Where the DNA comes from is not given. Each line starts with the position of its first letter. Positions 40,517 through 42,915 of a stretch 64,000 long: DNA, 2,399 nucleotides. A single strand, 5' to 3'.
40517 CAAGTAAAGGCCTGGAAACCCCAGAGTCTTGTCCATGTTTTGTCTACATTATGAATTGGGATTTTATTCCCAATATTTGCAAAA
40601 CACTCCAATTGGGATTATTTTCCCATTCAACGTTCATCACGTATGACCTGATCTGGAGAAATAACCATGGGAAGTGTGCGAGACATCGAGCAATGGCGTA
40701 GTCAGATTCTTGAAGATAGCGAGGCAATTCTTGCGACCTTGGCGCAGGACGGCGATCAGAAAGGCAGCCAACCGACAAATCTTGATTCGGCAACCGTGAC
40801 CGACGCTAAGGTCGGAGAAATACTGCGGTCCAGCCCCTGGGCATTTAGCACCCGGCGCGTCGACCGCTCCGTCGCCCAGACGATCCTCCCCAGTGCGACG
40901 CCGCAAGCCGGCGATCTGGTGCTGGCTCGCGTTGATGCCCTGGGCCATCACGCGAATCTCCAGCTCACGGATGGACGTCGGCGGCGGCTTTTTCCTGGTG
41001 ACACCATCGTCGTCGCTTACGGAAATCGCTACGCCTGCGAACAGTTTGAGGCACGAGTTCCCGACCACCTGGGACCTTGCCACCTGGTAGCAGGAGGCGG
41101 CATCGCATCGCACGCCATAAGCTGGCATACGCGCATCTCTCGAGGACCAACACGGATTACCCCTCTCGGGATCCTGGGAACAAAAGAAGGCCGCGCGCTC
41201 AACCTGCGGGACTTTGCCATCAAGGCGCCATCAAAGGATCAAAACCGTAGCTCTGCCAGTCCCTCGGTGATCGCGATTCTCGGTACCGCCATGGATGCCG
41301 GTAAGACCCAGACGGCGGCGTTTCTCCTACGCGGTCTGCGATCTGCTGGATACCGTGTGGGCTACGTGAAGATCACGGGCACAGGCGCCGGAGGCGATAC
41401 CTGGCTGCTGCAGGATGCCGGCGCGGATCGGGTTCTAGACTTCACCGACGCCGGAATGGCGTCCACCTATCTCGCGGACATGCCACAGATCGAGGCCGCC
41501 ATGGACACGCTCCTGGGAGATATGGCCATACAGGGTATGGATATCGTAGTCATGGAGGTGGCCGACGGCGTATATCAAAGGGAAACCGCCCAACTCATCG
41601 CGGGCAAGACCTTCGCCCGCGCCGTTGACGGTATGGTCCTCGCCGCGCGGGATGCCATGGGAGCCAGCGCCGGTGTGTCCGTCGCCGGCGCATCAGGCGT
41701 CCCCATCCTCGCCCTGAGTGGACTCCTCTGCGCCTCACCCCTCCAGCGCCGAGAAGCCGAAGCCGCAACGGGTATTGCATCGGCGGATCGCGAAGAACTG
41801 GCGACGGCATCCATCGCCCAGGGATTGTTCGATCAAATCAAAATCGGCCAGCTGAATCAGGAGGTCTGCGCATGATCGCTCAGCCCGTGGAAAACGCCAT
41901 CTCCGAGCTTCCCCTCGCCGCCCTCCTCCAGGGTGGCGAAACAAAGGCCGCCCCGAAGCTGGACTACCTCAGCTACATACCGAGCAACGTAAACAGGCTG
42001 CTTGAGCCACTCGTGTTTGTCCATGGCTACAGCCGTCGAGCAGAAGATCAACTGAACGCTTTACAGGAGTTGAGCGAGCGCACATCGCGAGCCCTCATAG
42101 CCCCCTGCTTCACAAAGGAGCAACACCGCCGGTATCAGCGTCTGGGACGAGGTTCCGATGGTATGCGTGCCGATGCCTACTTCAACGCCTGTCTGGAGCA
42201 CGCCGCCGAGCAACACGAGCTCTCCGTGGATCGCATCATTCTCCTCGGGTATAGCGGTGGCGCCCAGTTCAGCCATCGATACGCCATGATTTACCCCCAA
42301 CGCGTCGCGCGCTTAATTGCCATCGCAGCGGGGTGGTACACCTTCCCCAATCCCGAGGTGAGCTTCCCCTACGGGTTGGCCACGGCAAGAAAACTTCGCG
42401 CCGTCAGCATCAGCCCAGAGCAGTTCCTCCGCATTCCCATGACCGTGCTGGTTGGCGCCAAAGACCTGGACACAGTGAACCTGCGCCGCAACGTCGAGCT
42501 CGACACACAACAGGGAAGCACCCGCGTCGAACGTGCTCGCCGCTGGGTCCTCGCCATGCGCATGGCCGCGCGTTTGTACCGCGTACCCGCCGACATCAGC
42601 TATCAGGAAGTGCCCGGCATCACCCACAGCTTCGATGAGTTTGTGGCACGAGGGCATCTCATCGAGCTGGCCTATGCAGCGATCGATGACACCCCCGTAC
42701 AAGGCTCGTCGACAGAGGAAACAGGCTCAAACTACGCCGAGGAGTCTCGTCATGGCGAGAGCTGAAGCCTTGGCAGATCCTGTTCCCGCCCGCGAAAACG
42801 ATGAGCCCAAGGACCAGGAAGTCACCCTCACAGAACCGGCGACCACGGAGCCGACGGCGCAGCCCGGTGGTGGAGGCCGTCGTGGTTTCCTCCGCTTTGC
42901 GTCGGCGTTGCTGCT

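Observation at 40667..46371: Uncharacterised five-gene operon that may build, tailor and export a poly-amino-acid or peptide product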

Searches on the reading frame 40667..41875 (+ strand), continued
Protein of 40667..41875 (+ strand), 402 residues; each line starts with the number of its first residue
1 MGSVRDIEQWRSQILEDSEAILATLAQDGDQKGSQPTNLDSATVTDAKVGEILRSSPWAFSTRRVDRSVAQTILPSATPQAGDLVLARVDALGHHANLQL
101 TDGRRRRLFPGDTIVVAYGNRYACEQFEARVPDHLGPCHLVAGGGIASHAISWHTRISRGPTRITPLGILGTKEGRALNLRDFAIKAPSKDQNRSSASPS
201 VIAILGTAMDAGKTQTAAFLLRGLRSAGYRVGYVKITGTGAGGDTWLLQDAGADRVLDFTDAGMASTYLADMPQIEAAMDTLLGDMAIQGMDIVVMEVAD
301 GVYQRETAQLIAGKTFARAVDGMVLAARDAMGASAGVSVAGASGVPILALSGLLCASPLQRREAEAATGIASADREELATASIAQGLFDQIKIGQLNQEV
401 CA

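Call 85: find_encoding_contigs(protein=P0184, flank=9000, max_places=1)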
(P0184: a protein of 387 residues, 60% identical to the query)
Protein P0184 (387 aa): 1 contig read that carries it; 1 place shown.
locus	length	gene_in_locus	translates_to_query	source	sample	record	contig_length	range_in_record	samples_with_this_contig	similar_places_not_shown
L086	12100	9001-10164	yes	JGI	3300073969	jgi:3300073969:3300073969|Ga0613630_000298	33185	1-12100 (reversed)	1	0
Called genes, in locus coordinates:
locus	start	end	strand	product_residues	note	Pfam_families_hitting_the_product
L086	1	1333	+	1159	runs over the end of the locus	PF02811:PHP, PF07733:DNA_pol3_alpha, PF17657:DNA_pol3_finger, PF14579:HHH_6, PF01336:tRNA_anti-codon, PF20914:DNA_pol_IIIA_C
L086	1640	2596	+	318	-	PF03255:ACCA, PF01039:Carboxyl_trans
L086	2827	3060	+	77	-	-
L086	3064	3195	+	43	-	-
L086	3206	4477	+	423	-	PF01171:ATP_bind_3, PF09179:TilS, PF11734:TilS_C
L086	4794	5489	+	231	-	PF03412:Peptidase_C39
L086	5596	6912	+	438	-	PF02321:OEP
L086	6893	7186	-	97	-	-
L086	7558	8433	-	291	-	-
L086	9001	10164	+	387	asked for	-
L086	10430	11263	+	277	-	-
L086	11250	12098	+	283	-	?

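Call 86: find_encoding_contigs(protein=P0210, flank=9000, max_places=1)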
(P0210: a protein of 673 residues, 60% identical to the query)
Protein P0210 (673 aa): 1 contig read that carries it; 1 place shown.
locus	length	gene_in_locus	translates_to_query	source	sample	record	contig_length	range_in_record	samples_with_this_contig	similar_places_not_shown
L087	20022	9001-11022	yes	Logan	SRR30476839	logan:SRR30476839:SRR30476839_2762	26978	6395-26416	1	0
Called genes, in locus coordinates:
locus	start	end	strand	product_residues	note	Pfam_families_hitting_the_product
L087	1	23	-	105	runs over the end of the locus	-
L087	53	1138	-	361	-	-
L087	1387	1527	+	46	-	-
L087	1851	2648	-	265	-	-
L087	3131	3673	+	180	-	PF13505:OMP_b-brl, PF01389:OmpA_membrane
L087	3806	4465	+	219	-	-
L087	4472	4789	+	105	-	-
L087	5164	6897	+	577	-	PF01019:G_glu_transpept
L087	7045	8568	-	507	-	PF13176:TPR_7 (faint), PF23914:TPR_CcmH_CycH (faint), PF24575:TPR_Slam (faint), PF13432:TPR_16 (weak), PF13424:TPR_12 (weak), PF13432:TPR_16, PF14559:TPR_19 (weak), PF09924:LPG_synthase_C, +8 more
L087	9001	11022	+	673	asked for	PF03205:MobB (weak)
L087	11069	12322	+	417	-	PF25919:BSH_CusB (faint), PF25917:BSH_RND, PF25973:BSH_CzcB (faint), PF25954:Beta-barrel_RND_2 (faint)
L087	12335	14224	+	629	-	PF14402:7TM_transglut, PF07478:Dala_Dala_lig_C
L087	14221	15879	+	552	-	PF00932:LTD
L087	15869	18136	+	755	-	PF02786:CPSase_L_D2 (weak), PF08443:RimK (faint), PF13549:ATP-grasp_5, PF07478:Dala_Dala_lig_C (faint)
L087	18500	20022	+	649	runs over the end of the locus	PF22352:K319L-like_PKD (faint), PF17957:Big_7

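Call 87: search_protein_families(library=padloc, proteins=[window:40667-41875:+], max_evalue=0.001)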
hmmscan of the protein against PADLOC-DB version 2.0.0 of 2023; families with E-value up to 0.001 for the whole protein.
window:40667-41875:+ (402 aa): 0 families

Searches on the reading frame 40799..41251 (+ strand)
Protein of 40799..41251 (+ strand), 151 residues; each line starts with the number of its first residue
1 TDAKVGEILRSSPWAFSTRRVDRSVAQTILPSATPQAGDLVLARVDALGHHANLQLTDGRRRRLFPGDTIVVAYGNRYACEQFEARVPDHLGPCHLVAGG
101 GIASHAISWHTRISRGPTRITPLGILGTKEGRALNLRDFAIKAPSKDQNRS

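Call 76: search_protein_representatives(protein=window:40799-41251:+)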
Query: 151 residues. Proteins with E-value up to 0.001 (for the whole library): 640; up to 1e-10: 403; up to 1e-30: 54. The best 150 are listed.
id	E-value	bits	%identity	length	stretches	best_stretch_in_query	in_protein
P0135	2.5e-65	235.2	74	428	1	6-146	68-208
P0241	5.3e-55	201.6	66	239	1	12-148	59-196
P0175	4.5e-53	195.4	66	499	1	9-142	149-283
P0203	4.6e-52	192.1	63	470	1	10-143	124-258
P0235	2.4e-50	186.5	63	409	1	9-145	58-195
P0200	6.0e-50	185.2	63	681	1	9-142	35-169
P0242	3.0e-47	176.5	61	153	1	9-141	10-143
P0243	8.6e-45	168.5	79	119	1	17-115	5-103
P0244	9.0e-43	161.9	59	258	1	8-143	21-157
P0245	1.8e-39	151.2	56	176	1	13-142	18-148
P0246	4.4e-38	146.7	63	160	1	8-121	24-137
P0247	9.6e-38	145.6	62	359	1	14-142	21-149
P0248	1.7e-37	144.8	57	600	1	15-144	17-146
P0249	2.2e-37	144.5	54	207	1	10-142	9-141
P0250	3.5e-37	143.8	58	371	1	12-142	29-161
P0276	2.1e-32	128.3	51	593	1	12-144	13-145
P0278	5.8e-32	126.9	51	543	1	13-147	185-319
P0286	2.3e-31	124.9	47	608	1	12-147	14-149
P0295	3.9e-30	120.9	50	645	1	5-150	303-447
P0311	9.3e-29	116.5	41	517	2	10-141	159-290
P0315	2.0e-28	115.4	51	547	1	13-142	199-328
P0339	1.2e-26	109.6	45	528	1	13-145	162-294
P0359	2.8e-25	105.2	43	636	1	14-147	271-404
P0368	1.4e-24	102.8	47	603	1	32-141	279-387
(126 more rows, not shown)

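Call 77: search_protein_families(library=pfam, proteins=[P0295, P0359, P0368, P0278, P0315, P0339, P0311, P0248, P0286, P0276], max_evalue=0.001)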
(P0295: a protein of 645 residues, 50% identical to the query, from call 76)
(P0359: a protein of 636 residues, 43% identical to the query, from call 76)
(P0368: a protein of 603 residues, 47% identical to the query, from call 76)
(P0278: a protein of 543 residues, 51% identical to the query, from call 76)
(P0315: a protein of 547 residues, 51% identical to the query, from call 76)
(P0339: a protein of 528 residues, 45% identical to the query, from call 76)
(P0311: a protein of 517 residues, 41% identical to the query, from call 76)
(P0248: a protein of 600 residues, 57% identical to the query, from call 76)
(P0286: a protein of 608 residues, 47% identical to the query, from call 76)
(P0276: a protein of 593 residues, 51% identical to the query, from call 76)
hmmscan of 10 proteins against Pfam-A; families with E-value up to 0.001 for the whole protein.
P0295 (645 aa): 0 families

P0359 (636 aa): 0 families

P0368 (603 aa): 1 family
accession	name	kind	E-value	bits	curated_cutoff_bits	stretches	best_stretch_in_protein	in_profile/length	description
PF13500.12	AAA_26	-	0.00028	21.3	27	1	403-505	3-112/198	AAA domain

P0278 (543 aa): 1 family
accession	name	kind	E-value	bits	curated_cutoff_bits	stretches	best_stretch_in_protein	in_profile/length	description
PF07755.17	DUF1611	-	0.00048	20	25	1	320-364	9-53/201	Domain of unknown function (DUF1611_C) P-loop domain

P0315 (547 aa): 0 families

P0339 (528 aa): 1 family
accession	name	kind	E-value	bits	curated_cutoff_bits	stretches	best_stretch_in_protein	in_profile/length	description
PF13500.12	AAA_26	-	0.00096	19.5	27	0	305-419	5-126/198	AAA domain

P0311 (517 aa): 0 families

P0248 (600 aa): 3 families
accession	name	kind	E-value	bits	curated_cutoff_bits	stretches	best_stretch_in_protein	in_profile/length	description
PF03205.20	MobB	-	6.6e-05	23.3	26.6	1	156-250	2-97/133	Molybdopterin guanine dinucleotide synthesis protein B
PF07755.17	DUF1611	-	0.00044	20.1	25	1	146-191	5-50/201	Domain of unknown function (DUF1611_C) P-loop domain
PF01656.29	CbiA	-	0.00053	20.4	25.4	1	158-189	4-35/125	CobQ/CobB/MinD/ParA nucleotide binding domain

P0286 (608 aa): 2 families
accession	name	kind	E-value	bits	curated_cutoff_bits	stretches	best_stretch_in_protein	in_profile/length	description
PF00872.24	Transposase_mut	-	2.8e-15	56.6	21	1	409-495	18-104/379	Transposase, Mutator family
PF03205.20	MobB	-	0.00011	22.6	26.6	1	156-250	2-97/133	Molybdopterin guanine dinucleotide synthesis protein B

P0276 (593 aa): 1 family
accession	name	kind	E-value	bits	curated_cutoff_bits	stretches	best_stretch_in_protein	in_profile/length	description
PF00872.24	Transposase_mut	-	4.6e-14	52.5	21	1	396-472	27-102/379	Transposase, Mutator family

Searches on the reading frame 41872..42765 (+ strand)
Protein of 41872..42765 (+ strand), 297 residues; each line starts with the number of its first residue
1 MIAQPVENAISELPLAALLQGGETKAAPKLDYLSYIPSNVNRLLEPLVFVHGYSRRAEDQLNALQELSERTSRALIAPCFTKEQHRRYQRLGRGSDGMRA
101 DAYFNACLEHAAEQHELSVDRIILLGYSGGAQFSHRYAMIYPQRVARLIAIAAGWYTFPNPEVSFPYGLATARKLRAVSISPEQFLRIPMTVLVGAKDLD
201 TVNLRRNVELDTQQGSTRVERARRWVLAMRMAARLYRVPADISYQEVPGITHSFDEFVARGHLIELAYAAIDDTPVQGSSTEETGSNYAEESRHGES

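Call 5: search_protein_families(library=pfam, proteins=[window:41872-42765:+], max_evalue=0.01)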
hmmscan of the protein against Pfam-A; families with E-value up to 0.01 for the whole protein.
window:41872-42765:+ (297 aa): 3 families
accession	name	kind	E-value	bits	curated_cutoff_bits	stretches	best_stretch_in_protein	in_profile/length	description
PF00561.26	Abhydrolase_1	-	7.1e-07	29.6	25.8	1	88-159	50-103/245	alpha/beta hydrolase fold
PF12697.13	Abhydrolase_6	-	5.9e-05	24.3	26.3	1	47-186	1-121/217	Alpha/beta hydrolase family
PF10503.15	Esterase_PHB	-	0.0082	15.8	23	0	31-146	2-123/219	Esterase PHB depolymerase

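Call 6: search_protein_families(library=ncbifam, proteins=[window:41872-42765:+], max_evalue=0.01)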
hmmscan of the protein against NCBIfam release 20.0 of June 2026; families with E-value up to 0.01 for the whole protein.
window:41872-42765:+ (297 aa): 6 families
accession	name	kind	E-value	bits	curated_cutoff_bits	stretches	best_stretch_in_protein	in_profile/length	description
NF050058.1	e_dPHAscl_type1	hypoth_equivalog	1.9e-08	34.1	150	1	28-207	6-197/276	extracellular catalytic domain type 1 short-chain-length polyhydroxyalkanoate depolymerase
TIGR03695.1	menH_SHCHC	equivalog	0.00017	21.1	208.55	1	46-149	4-100/252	2-succinyl-6-hydroxy-2,4-cyclohexadiene-1-carboxylate synthase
NF045632.1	hydroxlase_HsaD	equivalog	0.00062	18.8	400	1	114-157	98-141/290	4,5:9,10-diseco-3-hydroxy-5,9,17-trioxoandrosta-1(10),2-diene-4-oate hydrolase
TIGR01836.1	PHA_synth_III_C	subfamily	0.0039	16.2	365.3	1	102-153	120-169/350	class III poly(R)-hydroxyalkanoic acid synthase subunit PhaC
NF005757.0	PRK07581.1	subfamily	0.0084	15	332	0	115-153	118-157/339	hypothetical protein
NF033854.1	esterase_BioV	equivalog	0.0097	15.8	150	0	48-117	24-94/167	pimelyl-ACP methyl ester esterase BioV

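Call 24: search_solved_structures(query=window:41872-42765:+, max_evalue=1, show_alignments=2)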
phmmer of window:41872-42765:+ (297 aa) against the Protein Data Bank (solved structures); distinct sequences matched with E-value up to 1: 17.
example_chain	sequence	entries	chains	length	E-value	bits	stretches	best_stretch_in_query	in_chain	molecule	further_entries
9o7u_A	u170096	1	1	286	7.4e-16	61.6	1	45-258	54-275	Poly(Aspartic acid) hydrolase-1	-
6ve6_A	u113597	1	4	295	9.6e-13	51.4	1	119-233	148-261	Poly(Aspartic acid) hydrolase-1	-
3d0k_A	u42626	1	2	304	2.2e-12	50.2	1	50-253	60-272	Putative poly(3-hydroxybutyrate) depolymerase LpqC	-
4f0j_A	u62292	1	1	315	0.02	17.5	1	114-151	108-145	Probable hydrolytic enzyme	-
3b5e_A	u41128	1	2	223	0.041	16.5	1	101-151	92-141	Mll8374 protein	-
8hgw_A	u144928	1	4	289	0.072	15.7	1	89-163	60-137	Monoalkyl phthalate hydrolase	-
8hgv_A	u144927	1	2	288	0.072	15.7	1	89-163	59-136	Monoethylhexylphthalate hydrolase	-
5jzb_A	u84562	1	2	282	0.17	14.4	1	114-201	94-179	4,5:9,10-diseco-3-hydroxy-5,9,17-trioxoandrosta-1(10),2-diene-4-oate hydrolase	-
5jz9_A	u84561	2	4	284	0.17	14.4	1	114-201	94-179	4,5:9,10-diseco-3-hydroxy-5,9,17-trioxoandrosta-1(10),2-diene-4-oate hydrolase | 2-hydroxy-6-oxo-6-phenylhexa-2,4-dienoate hydrolase BphD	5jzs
7zjt_A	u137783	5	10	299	0.19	14.3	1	114-201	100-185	4,5:9,10-diseco-3-hydroxy-5,9,17-trioxoandrosta-1(10),2-diene-4-oate hydrolase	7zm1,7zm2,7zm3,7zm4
2vf2_A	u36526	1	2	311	0.21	14.2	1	114-201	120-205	2-HYDROXY-6-OXO-6-PHENYLHEXA-2,4-DIENOATE HYDROLASE BPHD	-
21di_E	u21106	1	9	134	0.29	13.7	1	201-279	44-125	Pam5 small terminase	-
2wud_A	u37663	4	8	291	0.46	13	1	114-201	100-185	2-HYDROXY-6-OXO-6-PHENYLHEXA-2,4-DIENOATE HYDROLASE BPHD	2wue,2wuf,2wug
5syn_A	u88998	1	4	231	0.7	12.4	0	102-156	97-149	Acyl-protein thioesterase 2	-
6bje_A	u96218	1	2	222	0.71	12.4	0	102-156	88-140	Acyl-protein thioesterase 2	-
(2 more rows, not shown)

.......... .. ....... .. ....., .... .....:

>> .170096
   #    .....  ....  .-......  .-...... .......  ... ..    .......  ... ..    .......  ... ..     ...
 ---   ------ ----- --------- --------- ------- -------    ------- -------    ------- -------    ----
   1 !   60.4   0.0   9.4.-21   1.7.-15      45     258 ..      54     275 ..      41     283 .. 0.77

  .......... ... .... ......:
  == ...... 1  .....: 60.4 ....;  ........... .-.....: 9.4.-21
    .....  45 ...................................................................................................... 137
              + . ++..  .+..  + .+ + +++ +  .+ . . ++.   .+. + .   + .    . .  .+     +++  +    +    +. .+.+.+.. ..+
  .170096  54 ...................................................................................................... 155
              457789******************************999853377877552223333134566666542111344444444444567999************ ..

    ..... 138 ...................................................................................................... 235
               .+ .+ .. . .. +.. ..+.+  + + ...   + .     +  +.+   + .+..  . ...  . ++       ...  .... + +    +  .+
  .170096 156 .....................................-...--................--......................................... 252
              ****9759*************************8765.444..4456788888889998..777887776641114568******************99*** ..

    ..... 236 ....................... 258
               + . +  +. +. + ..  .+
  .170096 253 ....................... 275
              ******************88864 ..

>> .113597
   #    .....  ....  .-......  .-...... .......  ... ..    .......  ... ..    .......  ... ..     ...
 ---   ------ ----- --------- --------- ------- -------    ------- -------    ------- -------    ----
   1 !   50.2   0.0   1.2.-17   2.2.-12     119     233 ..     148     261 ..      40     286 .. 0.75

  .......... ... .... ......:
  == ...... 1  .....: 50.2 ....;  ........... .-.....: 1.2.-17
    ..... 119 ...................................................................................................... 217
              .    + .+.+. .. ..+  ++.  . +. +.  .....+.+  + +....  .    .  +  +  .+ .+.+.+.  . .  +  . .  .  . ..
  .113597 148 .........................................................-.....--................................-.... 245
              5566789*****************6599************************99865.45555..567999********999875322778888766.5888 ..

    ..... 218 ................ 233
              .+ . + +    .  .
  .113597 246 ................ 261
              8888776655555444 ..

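Call 87: search_protein_families(library=padloc, proteins=[window:41872-42765:+], max_evalue=0.001)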
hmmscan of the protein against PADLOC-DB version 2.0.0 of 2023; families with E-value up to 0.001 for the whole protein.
window:41872-42765:+ (297 aa): 0 families
